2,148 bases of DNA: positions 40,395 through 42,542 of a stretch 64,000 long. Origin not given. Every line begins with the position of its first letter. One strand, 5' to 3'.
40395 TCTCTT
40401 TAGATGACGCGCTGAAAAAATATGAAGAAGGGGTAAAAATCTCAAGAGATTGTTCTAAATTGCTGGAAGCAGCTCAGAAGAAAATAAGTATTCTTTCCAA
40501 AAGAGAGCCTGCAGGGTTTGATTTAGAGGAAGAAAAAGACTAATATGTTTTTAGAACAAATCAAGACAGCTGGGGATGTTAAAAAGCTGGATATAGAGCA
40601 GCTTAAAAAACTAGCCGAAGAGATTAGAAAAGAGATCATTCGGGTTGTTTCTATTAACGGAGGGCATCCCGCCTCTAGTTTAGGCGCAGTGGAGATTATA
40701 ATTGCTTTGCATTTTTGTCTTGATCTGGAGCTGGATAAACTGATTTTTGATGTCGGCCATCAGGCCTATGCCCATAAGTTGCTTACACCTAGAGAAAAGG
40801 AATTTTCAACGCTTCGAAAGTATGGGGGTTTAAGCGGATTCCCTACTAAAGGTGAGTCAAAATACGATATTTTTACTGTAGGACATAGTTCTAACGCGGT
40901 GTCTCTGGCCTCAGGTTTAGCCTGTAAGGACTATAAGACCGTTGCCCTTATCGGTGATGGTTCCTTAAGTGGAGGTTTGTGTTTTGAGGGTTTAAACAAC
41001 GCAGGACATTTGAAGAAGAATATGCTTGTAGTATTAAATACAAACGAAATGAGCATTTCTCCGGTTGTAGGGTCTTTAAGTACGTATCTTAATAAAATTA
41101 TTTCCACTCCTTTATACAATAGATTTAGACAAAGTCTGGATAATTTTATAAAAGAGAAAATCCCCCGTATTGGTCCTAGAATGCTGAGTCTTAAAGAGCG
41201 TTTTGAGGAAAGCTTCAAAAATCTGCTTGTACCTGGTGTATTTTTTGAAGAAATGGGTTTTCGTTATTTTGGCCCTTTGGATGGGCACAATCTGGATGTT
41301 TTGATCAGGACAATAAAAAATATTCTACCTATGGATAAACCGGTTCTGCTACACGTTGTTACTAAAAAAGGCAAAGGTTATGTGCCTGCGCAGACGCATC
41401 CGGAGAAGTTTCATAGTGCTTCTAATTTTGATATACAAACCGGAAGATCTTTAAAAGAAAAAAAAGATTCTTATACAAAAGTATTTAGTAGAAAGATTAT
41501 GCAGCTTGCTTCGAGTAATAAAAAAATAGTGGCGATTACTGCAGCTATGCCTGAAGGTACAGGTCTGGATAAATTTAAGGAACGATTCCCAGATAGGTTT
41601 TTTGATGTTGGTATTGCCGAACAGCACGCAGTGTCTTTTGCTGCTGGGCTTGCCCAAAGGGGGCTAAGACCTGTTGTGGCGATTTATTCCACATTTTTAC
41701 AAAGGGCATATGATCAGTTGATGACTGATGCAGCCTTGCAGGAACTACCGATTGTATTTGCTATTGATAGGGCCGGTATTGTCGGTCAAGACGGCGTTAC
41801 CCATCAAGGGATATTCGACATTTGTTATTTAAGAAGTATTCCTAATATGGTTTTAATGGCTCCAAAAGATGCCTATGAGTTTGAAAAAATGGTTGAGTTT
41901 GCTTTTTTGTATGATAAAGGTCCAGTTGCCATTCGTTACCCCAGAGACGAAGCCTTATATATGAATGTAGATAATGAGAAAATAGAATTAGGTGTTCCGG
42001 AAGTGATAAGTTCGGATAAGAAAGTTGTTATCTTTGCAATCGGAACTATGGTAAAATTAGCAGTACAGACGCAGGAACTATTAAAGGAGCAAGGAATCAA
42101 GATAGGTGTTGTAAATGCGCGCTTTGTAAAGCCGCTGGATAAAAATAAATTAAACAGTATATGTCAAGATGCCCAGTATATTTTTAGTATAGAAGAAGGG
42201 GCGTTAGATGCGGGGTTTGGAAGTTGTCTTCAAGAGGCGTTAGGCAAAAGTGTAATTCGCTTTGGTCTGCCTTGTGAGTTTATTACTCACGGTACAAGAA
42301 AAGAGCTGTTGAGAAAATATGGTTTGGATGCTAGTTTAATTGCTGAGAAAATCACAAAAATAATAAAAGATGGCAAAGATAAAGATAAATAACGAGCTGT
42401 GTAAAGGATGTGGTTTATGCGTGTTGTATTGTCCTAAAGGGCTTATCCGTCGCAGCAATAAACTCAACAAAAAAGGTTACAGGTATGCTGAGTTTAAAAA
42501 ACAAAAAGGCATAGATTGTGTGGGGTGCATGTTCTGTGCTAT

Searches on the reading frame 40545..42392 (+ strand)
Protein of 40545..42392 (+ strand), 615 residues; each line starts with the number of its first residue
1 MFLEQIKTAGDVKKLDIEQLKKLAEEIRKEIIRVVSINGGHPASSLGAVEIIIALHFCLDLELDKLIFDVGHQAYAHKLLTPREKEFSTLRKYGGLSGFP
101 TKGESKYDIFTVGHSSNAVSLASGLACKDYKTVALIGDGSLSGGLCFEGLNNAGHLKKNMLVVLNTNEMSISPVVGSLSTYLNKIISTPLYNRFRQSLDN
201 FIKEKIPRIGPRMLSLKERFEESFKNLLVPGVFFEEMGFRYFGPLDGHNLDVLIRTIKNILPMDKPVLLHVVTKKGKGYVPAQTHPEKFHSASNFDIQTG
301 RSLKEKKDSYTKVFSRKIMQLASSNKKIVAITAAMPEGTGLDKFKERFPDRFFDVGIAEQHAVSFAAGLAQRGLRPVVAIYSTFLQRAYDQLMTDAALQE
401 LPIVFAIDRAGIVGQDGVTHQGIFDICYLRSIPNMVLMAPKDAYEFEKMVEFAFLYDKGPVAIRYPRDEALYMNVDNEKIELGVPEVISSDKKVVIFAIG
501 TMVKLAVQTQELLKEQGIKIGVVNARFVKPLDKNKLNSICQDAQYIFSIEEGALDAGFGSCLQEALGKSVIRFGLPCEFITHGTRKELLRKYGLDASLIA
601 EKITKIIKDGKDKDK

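Call 80: search_protein_families(library=pfam, max_evalue=0.00001, proteins=[window:40545-42392:+])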
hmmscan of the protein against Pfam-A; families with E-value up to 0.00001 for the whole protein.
window:40545-42392:+ (615 aa): 4 families
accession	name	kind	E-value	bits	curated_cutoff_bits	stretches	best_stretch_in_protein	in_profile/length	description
PF13292.11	DXP_synthase_N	-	2.1e-102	342.5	21.2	1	3-273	1-274/274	1-deoxy-D-xylulose-5-phosphate synthase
PF02779.29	Transket_pyr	-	2.9e-45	154.5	27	1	309-469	4-171/174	Transketolase, pyrimidine binding domain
PF02780.25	Transketolase_C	-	9.4e-22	77.7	25.9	1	486-597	4-122/124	Transketolase, C-terminal domain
PF22613.1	Transketolase_C_1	-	7.5e-06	26.6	27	0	490-534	10-54/113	Transketolase-like TK C-terminal domain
